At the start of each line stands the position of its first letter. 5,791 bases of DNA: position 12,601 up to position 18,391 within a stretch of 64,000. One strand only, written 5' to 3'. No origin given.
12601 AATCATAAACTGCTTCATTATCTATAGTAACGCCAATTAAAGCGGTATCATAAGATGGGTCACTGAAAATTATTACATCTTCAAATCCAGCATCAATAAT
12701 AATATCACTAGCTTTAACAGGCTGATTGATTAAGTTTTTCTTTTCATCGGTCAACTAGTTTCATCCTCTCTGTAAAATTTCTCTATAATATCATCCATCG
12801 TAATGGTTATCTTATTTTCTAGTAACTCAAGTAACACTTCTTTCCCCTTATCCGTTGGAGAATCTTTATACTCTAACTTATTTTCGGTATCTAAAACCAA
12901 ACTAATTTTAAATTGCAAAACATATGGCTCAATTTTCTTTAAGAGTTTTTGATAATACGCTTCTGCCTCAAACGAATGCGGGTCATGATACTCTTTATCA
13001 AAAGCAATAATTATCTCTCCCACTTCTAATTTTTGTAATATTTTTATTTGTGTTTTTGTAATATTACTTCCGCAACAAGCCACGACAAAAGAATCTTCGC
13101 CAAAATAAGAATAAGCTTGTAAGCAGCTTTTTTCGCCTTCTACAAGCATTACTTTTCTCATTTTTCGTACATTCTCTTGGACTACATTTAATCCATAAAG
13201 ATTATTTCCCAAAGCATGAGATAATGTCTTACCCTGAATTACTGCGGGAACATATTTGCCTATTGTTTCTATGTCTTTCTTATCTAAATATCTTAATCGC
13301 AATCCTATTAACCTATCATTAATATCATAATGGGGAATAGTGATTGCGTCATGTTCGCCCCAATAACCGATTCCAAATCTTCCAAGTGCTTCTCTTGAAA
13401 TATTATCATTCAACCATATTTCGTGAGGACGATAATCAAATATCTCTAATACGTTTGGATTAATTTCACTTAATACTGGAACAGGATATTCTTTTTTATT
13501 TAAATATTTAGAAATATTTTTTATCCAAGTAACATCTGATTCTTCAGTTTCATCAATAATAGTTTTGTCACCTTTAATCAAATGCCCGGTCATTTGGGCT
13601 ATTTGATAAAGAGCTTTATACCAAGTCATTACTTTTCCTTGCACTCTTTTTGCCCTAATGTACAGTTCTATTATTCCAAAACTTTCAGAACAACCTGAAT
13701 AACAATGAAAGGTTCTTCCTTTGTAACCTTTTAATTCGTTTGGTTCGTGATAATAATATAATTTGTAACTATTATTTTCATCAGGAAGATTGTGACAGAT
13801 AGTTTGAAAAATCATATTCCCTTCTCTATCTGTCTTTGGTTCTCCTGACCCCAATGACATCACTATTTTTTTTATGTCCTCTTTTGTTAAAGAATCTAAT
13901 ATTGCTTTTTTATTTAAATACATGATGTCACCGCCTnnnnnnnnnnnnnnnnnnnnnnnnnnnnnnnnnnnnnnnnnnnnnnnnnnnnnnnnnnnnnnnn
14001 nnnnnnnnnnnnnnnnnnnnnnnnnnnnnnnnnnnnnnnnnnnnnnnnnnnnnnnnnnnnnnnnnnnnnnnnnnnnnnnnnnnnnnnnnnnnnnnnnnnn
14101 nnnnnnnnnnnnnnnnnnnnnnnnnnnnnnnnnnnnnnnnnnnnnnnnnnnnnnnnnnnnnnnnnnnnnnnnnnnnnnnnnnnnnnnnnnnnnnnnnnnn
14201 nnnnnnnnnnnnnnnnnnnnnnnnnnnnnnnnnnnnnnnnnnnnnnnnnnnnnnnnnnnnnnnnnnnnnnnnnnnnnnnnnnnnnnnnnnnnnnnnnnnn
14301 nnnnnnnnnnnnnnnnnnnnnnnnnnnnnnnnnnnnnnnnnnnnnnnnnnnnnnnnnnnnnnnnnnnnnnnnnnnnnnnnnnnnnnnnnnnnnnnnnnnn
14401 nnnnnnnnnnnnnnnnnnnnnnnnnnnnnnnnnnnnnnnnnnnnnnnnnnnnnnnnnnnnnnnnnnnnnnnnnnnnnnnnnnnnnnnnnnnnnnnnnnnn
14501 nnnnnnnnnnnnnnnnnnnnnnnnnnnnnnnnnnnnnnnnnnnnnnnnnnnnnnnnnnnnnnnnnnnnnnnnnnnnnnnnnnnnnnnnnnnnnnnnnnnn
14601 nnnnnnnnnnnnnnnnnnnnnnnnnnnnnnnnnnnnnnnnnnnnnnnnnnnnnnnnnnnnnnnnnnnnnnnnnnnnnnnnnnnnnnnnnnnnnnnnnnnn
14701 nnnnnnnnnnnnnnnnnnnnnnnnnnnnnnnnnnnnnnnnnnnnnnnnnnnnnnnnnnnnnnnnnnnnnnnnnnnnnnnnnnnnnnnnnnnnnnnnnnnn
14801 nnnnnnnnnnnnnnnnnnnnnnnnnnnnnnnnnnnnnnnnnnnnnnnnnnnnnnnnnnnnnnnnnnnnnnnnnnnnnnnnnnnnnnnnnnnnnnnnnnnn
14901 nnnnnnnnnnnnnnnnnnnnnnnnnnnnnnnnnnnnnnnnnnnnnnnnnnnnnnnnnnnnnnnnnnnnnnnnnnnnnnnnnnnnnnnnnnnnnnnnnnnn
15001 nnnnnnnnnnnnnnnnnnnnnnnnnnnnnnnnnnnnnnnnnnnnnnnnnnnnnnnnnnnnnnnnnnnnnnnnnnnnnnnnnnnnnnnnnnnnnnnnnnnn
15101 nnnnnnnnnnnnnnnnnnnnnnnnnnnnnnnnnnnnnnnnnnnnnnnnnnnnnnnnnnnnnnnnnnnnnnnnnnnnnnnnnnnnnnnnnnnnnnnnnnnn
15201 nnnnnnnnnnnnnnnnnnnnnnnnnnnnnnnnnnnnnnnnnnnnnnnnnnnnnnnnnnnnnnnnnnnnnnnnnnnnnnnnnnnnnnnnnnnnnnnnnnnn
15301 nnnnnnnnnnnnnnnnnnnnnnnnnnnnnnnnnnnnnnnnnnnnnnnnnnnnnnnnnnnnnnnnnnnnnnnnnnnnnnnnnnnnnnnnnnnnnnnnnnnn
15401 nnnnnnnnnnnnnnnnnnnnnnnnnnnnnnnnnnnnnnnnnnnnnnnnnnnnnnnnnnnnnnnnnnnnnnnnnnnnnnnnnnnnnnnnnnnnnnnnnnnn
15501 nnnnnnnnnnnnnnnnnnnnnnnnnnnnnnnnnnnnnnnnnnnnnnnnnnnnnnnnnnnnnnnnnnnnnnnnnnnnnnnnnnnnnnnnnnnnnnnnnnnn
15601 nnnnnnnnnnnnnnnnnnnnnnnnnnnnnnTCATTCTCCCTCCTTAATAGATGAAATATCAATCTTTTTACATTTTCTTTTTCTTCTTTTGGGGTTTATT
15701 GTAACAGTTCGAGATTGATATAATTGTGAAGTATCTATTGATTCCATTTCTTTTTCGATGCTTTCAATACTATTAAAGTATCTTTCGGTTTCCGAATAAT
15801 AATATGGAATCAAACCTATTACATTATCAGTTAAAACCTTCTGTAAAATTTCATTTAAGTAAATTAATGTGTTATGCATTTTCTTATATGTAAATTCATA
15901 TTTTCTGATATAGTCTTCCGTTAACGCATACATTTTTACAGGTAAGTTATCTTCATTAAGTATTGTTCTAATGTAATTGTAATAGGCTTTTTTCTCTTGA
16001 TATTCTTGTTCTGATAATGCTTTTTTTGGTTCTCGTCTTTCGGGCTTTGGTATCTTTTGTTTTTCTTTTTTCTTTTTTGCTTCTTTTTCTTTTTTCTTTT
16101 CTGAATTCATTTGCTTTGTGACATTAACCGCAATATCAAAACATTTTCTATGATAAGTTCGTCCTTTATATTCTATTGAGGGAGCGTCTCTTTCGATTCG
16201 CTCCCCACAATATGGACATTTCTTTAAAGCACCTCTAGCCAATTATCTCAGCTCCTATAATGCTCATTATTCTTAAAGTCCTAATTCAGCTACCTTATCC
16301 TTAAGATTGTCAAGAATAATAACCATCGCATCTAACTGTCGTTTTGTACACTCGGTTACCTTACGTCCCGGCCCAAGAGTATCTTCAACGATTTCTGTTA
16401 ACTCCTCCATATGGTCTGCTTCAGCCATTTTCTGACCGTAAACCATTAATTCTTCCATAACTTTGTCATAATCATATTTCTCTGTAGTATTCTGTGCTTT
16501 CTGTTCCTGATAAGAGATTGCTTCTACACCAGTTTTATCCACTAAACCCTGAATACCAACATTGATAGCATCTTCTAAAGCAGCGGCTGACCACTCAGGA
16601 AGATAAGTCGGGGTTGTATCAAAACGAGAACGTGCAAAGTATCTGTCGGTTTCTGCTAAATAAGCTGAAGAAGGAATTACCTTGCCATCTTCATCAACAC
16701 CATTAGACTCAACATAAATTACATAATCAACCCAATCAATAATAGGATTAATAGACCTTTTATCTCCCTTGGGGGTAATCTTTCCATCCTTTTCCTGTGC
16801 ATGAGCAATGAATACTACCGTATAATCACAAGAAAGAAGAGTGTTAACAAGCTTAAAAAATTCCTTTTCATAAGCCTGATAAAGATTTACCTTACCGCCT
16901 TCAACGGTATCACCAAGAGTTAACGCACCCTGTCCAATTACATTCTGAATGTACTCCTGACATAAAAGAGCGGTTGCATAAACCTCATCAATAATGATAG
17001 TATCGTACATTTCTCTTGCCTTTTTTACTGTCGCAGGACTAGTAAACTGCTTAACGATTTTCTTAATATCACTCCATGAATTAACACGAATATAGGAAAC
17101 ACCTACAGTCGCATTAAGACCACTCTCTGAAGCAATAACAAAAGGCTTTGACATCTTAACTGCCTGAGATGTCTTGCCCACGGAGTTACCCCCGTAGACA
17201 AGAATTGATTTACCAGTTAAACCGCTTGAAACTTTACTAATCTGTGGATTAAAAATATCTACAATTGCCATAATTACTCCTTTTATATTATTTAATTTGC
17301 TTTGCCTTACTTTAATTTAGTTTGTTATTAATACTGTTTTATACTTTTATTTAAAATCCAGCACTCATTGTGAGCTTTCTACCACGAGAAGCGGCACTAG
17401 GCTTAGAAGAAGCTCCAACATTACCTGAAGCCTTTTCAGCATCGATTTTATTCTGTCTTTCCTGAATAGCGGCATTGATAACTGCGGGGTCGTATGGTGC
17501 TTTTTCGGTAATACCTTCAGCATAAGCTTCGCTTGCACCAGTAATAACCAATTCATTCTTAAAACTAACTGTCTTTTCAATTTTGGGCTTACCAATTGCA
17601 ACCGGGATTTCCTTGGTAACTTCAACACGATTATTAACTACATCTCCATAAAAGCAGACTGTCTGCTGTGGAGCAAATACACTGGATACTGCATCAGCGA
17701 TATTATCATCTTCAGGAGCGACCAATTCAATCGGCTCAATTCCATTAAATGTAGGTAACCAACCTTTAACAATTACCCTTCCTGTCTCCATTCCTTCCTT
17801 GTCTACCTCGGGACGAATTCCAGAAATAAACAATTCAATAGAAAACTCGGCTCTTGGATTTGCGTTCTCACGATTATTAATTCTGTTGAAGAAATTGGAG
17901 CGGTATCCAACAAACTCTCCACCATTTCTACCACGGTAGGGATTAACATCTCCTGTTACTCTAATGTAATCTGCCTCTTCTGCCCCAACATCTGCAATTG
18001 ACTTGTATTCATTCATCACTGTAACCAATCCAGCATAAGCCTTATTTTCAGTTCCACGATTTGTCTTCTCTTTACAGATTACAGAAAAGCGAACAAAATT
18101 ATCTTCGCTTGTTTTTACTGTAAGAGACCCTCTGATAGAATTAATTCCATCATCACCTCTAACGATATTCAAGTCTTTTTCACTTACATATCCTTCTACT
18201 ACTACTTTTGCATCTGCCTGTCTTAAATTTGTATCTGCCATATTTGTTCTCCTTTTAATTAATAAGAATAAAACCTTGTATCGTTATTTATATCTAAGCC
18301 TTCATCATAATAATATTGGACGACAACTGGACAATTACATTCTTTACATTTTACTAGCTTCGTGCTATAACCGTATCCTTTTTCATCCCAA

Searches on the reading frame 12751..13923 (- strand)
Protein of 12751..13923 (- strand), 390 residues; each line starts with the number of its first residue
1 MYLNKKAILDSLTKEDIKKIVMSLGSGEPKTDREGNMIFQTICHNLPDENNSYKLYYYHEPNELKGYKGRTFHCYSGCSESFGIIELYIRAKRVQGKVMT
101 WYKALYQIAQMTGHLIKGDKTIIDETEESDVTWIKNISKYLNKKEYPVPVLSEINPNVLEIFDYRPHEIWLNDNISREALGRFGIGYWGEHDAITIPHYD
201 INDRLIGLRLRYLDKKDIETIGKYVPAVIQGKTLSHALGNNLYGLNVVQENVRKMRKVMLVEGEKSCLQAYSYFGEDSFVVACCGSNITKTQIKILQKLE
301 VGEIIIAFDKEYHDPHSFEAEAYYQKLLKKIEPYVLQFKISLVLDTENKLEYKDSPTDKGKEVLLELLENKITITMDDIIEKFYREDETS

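Call 14: search_protein_families(library=pfam, proteins=[window:12751-13923:-], max_evalue=0.01)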
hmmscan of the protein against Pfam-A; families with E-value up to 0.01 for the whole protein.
window:12751-13923:- (390 aa): 4 families
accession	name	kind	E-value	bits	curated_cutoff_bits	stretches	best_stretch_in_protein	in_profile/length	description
PF01751.28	Toprim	-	1.3e-05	25.7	23.1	1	258-310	2-65/96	Toprim domain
PF19898.4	DUF6371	-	0.00022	21.5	27.7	1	178-301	18-144/150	Domain of unknown function (DUF6371)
PF13662.12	Toprim_4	-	0.003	18.2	25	0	257-310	2-59/85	Toprim domain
PF13155.12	Toprim_2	-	0.0031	18.3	22.1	1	261-310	3-51/88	Toprim-like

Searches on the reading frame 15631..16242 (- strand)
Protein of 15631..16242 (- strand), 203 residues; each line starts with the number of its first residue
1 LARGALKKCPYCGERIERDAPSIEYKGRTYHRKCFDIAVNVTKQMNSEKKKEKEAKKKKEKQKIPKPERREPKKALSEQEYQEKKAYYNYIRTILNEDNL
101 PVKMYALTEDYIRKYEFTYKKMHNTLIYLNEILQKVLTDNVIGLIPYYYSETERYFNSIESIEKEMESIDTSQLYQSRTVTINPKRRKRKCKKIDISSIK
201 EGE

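Call 77: search_protein_families(library=phrogs, proteins=[window:15631-16242:-], max_evalue=0.01)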
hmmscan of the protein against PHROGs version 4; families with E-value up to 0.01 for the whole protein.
window:15631-16242:- (203 aa): 2 families
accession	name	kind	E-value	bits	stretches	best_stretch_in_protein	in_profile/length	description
phrog_4680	-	unknown function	7.1e-14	53.1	2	79-199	41-162/164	-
phrog_4665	-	unknown function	0.0012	20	1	39-132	105-202/220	-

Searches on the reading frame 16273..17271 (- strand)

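Call 92: search_protein_families(library=phrogs, proteins=[window:16273-17271:-], max_evalue=0.0001)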
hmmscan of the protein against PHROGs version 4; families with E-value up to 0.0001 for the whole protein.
window:16273-17271:- (332 aa): 1 family
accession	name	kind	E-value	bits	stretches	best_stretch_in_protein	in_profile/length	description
phrog_124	-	DNA, RNA and nucleotide metabolism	5.7e-37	129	1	7-326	30-328/382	Sak4-like ssDNA annealing protein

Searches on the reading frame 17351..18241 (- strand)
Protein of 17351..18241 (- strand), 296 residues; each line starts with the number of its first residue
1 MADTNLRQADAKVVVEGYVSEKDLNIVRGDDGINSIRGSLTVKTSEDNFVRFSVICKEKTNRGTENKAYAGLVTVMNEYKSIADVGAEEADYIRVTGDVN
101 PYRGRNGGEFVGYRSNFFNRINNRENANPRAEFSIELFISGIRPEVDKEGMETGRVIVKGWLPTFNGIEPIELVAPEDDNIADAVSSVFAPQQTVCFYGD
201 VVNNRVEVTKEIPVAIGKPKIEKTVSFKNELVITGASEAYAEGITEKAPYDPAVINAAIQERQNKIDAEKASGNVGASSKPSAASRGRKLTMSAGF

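Call 92: search_protein_families(library=phrogs, proteins=[window:17351-18241:-], max_evalue=0.0001)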
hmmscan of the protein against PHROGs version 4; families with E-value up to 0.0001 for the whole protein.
window:17351-18241:- (296 aa): 1 family
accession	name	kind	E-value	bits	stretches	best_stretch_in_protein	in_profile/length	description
phrog_2367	-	unknown function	5.6e-42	145.3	1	1-282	3-304/326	-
